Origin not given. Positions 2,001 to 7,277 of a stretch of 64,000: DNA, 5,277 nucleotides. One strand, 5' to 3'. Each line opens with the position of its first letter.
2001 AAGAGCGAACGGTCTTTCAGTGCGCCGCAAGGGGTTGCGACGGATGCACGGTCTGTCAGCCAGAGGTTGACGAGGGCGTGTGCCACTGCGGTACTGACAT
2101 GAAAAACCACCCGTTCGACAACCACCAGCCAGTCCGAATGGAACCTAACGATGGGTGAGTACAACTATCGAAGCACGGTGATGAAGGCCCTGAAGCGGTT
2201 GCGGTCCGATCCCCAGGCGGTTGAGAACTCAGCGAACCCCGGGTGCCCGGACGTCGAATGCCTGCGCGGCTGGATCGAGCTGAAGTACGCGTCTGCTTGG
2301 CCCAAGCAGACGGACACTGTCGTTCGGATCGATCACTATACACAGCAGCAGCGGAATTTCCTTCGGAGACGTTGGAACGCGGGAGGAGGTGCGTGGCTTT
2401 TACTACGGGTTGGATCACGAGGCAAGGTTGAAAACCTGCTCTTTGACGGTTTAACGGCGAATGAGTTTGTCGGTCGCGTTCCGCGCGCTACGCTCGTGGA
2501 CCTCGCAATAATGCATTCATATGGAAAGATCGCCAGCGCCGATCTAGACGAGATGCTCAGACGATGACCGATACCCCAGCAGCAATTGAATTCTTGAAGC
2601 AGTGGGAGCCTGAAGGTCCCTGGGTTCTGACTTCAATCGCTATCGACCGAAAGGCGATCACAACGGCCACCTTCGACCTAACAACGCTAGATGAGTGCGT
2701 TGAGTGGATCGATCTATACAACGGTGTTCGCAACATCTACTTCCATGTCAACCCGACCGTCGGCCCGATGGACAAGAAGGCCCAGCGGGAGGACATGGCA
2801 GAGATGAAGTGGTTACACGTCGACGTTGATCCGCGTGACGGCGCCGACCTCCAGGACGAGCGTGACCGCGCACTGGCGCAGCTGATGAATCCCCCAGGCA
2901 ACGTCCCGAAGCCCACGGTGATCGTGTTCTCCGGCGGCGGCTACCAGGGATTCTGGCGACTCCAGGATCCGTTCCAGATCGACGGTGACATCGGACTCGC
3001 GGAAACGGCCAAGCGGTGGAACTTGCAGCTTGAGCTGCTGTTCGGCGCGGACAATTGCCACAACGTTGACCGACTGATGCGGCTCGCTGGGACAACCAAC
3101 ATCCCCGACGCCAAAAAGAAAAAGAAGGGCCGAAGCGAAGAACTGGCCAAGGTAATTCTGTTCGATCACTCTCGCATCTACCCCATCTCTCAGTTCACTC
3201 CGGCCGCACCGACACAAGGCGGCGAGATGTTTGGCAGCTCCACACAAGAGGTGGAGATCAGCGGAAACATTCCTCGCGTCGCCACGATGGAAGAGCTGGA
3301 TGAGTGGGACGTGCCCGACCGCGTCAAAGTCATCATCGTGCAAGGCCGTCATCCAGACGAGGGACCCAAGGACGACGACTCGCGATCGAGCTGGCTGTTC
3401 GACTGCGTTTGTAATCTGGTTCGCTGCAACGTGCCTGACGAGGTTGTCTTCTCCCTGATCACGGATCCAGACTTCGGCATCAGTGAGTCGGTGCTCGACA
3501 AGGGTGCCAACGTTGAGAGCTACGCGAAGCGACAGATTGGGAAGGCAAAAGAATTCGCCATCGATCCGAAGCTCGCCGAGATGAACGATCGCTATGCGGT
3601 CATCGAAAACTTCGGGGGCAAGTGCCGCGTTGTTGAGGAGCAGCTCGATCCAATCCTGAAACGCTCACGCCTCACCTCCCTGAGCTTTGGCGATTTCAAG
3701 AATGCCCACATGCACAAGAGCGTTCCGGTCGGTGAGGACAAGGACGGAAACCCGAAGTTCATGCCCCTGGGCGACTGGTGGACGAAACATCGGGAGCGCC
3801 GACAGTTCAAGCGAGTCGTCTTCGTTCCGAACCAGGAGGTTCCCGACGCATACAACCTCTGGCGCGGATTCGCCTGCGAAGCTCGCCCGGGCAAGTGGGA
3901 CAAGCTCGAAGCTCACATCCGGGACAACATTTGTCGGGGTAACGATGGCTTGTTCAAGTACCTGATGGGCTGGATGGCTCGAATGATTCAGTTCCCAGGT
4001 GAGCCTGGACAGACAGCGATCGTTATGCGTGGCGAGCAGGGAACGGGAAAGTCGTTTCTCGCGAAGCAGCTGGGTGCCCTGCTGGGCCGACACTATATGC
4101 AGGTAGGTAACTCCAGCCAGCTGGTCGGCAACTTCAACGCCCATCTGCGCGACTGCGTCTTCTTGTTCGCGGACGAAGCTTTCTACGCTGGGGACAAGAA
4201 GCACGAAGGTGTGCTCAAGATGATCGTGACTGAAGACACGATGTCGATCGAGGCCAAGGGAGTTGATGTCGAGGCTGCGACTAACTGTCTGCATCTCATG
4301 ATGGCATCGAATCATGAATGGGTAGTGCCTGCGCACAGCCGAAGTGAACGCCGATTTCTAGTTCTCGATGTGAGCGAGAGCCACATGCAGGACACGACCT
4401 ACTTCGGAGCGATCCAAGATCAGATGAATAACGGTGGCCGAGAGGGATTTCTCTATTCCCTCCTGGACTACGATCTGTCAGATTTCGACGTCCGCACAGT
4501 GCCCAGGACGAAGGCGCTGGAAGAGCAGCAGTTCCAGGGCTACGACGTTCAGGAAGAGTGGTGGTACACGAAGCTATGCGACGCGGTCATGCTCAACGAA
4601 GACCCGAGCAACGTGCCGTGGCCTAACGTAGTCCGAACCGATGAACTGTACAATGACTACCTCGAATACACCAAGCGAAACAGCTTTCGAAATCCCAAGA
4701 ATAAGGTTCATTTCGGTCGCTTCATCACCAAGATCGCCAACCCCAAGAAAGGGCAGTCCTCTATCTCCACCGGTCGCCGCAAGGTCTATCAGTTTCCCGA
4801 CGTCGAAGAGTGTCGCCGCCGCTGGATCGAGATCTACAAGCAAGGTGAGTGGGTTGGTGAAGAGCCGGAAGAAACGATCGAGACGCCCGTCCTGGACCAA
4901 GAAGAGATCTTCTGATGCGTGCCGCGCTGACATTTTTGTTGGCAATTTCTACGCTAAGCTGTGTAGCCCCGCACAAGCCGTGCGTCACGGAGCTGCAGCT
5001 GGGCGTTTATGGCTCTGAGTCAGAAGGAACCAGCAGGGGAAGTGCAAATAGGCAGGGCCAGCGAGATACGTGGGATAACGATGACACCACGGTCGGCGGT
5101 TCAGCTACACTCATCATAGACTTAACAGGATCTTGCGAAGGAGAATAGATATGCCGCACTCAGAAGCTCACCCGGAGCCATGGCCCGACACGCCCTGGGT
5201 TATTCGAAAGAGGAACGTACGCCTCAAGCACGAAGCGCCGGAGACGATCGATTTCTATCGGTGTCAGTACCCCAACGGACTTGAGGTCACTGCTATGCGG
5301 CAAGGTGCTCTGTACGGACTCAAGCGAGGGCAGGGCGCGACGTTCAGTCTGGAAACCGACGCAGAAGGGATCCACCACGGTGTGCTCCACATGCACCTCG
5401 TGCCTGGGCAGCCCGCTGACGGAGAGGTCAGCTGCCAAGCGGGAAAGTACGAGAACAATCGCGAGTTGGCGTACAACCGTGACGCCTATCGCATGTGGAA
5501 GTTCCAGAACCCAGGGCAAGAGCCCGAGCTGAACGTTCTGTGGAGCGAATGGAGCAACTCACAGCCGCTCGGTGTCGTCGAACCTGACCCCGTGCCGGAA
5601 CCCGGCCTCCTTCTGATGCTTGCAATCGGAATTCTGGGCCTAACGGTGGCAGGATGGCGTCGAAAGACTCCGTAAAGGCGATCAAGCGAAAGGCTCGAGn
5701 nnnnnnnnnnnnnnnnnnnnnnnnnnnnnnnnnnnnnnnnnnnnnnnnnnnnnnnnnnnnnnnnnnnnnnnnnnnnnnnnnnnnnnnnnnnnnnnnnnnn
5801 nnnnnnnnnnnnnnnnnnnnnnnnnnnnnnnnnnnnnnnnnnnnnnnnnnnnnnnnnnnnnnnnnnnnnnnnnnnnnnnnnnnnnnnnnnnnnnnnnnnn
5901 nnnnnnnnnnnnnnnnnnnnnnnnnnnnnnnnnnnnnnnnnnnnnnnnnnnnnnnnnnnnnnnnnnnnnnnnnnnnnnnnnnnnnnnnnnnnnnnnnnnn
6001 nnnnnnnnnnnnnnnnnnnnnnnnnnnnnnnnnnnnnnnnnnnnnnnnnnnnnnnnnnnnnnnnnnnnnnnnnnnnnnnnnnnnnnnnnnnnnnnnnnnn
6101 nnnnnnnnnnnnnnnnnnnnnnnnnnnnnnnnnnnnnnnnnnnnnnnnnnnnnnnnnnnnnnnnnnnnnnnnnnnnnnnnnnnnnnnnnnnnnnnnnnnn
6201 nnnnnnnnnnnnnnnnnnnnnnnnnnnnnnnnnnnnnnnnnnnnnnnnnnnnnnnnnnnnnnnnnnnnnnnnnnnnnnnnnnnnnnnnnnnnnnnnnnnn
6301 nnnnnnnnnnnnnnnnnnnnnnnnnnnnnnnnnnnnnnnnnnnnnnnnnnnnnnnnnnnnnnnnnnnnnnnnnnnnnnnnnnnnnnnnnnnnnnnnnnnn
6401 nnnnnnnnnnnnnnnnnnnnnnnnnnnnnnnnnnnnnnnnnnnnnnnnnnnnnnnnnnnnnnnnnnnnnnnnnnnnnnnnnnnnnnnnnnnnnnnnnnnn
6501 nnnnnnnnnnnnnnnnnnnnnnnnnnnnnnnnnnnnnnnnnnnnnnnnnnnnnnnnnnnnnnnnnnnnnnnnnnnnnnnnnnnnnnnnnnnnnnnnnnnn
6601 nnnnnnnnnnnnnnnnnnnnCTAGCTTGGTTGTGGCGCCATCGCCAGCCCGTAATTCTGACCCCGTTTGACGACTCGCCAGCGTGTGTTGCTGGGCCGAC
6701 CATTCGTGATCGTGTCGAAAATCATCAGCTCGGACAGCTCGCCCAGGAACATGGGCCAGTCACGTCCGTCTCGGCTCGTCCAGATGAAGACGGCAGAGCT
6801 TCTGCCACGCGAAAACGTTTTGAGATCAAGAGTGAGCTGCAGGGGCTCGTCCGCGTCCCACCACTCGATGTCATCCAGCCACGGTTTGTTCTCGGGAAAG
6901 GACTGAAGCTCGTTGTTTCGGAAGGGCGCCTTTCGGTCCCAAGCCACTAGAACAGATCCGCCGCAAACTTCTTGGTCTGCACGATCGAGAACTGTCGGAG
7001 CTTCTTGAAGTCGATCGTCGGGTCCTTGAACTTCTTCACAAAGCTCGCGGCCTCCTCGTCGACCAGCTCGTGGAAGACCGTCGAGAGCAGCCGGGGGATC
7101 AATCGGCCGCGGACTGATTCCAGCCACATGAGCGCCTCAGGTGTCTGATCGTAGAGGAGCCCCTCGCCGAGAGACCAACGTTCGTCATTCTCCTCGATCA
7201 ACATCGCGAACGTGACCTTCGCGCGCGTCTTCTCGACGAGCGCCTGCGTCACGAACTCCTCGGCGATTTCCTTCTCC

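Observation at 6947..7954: Rnl2-family RNA ligase without a visible polynucleotide kinase/phosphatase partner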

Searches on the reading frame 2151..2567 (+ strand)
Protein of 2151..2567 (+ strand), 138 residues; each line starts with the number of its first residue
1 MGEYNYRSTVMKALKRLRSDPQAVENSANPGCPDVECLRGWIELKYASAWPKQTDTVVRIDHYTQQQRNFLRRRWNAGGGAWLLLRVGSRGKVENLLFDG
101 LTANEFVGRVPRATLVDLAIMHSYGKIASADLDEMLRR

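Call 65: search_protein_families(library=phrogs, proteins=[window:2151-2567:+], max_evalue=0.01)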
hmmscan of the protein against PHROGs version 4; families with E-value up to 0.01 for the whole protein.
window:2151-2567:+ (138 aa): 1 family
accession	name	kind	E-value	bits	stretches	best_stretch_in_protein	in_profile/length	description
phrog_2165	-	DNA, RNA and nucleotide metabolism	1.4e-28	100.4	1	3-126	4-127/141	DNA helicase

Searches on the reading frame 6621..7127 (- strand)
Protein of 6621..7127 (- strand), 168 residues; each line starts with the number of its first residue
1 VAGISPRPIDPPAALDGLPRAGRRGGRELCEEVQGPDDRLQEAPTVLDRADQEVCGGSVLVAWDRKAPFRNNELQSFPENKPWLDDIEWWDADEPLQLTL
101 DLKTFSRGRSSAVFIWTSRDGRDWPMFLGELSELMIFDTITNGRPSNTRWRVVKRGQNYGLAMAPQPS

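Call 3: search_protein_families(library=pfam, proteins=[window:6621-7127:-], max_evalue=0.1)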
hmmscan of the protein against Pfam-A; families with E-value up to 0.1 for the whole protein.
window:6621-7127:- (168 aa): 0 families

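Call 7: search_protein_families(library=phrogs, proteins=[window:6621-7127:-], max_evalue=0.01)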
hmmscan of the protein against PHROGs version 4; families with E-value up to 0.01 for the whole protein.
window:6621-7127:- (168 aa): 1 family
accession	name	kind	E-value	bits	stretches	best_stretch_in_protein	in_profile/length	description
phrog_18619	-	unknown function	0.00038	21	1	95-162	42-111/181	-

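Call 8: search_protein_families(library=ncbifam, proteins=[window:6621-7127:-], max_evalue=0.1)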
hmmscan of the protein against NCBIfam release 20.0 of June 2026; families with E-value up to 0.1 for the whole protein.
window:6621-7127:- (168 aa): 0 families
